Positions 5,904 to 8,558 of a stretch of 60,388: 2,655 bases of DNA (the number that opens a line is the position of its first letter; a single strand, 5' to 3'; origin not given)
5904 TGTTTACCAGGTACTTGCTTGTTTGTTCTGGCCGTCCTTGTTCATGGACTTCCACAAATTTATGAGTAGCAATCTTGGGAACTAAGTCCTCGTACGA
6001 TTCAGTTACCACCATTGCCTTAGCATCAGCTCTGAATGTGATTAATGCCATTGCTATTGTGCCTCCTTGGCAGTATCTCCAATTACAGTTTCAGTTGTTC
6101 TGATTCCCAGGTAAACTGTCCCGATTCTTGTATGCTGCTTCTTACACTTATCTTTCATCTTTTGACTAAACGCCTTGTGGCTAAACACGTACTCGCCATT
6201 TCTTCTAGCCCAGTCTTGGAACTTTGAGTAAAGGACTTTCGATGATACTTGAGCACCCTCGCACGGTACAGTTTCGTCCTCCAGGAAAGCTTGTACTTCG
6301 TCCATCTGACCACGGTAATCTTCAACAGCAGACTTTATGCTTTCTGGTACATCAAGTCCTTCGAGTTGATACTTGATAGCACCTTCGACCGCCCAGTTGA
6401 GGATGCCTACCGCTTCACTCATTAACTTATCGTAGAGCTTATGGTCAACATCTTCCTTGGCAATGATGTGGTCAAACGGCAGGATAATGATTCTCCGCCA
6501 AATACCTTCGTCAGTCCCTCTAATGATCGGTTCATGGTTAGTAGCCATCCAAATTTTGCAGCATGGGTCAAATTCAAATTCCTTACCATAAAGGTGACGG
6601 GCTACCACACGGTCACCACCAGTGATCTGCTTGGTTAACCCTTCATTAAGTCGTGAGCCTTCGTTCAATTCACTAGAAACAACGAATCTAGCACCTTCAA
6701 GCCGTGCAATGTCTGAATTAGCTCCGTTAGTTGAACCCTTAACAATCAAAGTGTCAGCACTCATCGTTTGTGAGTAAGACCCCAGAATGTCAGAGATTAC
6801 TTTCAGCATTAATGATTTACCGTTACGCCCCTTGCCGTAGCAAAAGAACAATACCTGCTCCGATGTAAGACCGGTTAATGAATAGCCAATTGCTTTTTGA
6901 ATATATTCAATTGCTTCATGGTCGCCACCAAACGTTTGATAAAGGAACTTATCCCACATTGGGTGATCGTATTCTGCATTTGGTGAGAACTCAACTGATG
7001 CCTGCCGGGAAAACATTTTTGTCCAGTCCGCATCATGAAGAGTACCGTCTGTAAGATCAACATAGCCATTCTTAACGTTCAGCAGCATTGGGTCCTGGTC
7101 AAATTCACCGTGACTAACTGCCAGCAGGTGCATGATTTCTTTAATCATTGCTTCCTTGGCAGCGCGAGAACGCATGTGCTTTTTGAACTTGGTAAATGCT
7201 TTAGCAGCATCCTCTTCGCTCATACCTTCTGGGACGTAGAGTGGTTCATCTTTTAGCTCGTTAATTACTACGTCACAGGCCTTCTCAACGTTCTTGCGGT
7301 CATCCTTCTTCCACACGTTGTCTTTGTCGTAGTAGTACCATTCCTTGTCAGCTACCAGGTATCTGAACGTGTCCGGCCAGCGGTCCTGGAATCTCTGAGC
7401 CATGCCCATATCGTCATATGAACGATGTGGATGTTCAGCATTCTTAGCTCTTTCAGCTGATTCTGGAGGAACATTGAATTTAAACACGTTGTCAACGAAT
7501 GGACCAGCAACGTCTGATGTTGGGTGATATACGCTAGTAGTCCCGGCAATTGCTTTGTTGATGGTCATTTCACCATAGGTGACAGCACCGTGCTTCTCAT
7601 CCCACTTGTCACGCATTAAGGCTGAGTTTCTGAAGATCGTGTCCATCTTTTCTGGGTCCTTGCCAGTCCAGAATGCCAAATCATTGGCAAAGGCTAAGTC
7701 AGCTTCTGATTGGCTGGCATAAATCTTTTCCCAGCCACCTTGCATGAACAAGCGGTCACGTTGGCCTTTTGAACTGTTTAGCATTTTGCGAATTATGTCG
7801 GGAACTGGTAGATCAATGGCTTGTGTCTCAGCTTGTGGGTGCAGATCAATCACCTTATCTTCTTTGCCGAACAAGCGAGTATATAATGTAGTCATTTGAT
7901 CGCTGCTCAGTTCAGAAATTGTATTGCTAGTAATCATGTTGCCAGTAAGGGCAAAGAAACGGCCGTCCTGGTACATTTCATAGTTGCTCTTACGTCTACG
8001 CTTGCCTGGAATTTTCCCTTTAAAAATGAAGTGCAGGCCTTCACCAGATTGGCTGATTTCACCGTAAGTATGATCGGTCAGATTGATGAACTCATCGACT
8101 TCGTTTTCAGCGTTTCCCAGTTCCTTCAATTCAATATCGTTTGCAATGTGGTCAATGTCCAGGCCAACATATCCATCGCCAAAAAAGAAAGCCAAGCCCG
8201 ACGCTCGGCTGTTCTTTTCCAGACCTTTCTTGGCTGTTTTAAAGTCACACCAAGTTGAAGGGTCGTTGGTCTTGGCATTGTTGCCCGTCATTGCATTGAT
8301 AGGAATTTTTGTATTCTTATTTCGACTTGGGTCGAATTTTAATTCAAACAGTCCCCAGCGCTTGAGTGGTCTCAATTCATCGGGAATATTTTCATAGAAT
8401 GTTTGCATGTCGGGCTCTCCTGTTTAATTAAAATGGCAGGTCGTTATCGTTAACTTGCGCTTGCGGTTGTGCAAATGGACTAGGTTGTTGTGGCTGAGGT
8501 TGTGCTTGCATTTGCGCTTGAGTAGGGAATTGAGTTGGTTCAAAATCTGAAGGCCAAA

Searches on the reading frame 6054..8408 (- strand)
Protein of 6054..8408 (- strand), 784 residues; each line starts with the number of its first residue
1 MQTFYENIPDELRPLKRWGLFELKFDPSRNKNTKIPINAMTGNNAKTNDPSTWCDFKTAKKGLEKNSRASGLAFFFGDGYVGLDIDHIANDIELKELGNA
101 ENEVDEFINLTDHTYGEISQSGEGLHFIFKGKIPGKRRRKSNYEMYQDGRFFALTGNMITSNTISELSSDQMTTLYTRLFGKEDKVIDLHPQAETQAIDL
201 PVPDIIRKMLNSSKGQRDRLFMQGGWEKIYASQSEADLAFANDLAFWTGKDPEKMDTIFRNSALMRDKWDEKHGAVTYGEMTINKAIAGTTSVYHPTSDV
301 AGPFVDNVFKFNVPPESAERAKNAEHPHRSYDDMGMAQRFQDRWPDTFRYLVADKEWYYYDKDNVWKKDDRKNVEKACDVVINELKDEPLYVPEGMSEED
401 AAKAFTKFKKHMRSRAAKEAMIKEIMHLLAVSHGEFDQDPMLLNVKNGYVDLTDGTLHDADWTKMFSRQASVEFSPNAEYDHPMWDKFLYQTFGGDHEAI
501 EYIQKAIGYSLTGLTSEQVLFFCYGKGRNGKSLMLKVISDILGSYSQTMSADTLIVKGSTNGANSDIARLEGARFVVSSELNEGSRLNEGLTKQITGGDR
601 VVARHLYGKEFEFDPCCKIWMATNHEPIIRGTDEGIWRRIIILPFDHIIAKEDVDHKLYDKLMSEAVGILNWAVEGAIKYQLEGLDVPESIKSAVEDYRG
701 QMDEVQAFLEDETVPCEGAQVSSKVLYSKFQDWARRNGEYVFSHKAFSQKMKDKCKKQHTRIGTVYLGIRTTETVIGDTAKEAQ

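Call 92: search_protein_families(library=pfam, max_evalue=0.001, proteins=[window:6054-8408:-])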
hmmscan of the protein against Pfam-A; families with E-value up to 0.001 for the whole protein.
window:6054-8408:- (784 aa): 4 families
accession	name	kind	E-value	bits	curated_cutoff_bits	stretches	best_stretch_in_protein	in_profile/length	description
PF22763.1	NrS1-1_pol-like_HBD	-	1.3e-31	108.6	27.9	1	233-296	1-64/64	NrS-1 polymerase HBD domain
PF08706.16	D5_N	-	1.5e-29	103.6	22.4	1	337-494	1-145/145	D5 N terminal like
PF19263.5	DUF5906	-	2.9e-11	44.4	27.6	1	524-639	2-114/114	Family of unknown function (DUF5906)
PF03288.22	Pox_D5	-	2.3e-06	28.4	21.4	1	701-757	2-59/86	Poxvirus D5 protein-like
